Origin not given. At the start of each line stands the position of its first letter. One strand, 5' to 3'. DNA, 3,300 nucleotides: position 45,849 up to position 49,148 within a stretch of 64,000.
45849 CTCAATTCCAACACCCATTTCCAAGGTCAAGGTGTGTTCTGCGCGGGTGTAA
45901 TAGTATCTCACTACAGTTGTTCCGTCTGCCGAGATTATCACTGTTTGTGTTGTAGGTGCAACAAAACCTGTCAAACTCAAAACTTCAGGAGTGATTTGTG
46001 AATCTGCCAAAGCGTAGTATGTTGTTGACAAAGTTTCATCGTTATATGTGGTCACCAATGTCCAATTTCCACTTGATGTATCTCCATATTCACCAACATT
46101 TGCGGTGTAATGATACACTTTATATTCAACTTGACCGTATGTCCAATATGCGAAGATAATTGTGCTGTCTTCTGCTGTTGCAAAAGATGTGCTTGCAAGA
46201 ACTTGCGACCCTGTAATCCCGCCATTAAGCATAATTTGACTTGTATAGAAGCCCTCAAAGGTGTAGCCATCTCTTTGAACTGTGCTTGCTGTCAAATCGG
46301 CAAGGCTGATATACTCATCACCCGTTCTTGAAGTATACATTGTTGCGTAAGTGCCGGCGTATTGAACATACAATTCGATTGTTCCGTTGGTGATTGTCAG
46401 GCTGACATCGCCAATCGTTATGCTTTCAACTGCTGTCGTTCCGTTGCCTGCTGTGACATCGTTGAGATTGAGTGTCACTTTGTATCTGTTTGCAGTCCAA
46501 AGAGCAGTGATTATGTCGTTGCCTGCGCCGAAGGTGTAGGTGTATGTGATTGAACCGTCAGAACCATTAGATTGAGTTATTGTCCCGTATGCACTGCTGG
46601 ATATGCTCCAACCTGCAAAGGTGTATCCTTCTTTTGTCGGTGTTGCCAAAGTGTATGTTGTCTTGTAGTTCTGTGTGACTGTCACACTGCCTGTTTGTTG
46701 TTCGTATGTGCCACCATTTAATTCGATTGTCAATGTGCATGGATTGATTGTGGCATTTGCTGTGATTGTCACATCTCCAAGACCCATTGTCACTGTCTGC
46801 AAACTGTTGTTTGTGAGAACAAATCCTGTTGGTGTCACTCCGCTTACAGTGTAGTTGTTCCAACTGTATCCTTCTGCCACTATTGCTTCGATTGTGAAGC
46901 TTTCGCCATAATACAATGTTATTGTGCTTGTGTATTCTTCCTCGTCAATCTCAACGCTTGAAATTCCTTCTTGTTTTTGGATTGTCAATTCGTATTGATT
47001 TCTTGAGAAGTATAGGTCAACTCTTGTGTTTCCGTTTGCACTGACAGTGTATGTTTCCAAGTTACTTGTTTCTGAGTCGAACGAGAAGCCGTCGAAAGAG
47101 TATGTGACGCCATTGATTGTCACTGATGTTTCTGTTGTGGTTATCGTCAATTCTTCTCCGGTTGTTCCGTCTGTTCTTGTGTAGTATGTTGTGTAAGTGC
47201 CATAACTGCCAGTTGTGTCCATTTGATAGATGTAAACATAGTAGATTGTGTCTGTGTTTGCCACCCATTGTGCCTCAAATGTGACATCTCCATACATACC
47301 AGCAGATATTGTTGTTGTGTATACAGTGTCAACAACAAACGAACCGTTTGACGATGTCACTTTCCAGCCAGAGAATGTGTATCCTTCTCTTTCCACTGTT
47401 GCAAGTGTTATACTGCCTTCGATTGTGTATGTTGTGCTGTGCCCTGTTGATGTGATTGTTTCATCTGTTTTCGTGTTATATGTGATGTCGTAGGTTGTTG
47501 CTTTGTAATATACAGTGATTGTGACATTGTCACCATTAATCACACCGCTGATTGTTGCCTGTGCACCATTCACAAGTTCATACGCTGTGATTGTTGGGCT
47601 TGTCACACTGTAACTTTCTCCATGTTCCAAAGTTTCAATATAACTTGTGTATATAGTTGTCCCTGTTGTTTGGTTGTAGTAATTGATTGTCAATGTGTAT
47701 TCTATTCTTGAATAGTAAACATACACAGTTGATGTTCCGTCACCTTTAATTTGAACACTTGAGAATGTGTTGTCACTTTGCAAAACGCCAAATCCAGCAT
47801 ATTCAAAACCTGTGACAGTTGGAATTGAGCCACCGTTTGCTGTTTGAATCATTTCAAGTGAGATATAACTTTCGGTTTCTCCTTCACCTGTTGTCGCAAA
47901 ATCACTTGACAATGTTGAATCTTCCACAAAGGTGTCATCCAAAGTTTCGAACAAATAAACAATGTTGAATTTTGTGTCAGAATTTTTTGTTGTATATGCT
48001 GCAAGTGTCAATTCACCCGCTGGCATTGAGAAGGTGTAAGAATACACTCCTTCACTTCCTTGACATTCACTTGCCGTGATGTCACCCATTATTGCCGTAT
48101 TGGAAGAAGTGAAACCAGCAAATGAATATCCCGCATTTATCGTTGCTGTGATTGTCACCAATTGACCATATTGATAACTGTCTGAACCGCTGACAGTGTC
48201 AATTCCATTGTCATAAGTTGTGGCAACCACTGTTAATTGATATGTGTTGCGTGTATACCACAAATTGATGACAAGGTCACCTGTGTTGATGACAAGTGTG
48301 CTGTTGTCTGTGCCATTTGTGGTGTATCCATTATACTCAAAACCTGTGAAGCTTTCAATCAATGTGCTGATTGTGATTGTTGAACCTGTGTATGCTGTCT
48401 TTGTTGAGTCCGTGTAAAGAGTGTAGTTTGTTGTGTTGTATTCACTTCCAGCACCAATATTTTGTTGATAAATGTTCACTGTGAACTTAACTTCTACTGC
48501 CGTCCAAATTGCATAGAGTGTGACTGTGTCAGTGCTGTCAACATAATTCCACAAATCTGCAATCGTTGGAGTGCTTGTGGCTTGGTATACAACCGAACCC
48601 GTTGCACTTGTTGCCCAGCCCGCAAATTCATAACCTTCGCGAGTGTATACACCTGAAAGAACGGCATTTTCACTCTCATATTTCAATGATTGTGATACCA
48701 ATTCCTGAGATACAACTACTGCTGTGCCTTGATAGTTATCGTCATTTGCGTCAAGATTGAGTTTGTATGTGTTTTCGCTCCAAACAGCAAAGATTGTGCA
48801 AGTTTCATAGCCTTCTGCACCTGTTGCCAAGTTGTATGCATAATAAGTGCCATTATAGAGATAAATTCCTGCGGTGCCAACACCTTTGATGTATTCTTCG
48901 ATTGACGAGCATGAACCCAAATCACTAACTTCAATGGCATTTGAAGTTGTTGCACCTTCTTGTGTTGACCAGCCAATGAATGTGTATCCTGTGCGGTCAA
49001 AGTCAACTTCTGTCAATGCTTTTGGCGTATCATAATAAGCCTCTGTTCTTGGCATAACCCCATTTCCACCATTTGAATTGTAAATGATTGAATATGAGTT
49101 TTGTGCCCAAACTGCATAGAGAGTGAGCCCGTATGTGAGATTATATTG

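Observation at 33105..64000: Uninterrupted >30.9 kb ORF: a surface protein of more than 10,297 residues, still open at the window edge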

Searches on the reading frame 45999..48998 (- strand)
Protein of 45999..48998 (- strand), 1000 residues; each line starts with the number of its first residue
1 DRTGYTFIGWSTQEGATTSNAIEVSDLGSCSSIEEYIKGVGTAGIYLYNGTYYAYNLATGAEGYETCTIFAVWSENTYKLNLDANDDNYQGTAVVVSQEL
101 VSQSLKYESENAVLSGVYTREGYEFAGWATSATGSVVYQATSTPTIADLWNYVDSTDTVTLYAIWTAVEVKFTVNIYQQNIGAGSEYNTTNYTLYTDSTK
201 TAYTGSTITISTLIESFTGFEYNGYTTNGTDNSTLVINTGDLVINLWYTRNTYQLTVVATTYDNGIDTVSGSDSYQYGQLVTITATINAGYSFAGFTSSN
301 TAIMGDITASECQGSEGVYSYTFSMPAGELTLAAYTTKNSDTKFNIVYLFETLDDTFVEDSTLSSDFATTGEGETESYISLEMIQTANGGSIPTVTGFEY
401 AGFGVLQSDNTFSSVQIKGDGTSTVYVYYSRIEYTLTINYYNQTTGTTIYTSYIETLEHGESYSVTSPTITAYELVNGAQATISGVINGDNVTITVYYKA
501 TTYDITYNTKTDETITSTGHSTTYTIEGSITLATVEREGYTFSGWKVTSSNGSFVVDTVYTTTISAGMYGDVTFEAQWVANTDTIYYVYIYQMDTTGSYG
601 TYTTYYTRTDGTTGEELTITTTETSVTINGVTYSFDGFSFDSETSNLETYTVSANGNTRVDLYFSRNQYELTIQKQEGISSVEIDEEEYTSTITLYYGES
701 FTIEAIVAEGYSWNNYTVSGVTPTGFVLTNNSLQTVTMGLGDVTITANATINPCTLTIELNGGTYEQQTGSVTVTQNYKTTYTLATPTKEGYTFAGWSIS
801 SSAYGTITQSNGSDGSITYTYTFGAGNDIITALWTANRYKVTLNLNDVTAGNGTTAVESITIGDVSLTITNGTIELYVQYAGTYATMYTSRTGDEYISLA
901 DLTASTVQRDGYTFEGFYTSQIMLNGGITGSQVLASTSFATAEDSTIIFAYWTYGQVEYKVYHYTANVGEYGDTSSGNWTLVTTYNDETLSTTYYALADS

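Call 28: search_protein_families(library=pfam, proteins=[window:45999-48998:-], max_evalue=0.1)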
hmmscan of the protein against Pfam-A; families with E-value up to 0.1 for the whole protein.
window:45999-48998:- (1000 aa): 3 families
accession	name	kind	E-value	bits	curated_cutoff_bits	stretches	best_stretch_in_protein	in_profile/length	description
PF09479.16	Flg_new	-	1.1e-12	48.3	27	3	755-811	2-52/65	Listeria-Bacteroides repeat domain (List_Bact_rpt)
PF18998.6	Flg_new_2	-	5e-11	42.9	23.6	3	263-334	9-67/73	Divergent InlB B-repeat domain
PF06458.18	MucBP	-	0.00024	22.3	23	1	435-499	1-63/63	MucBP domain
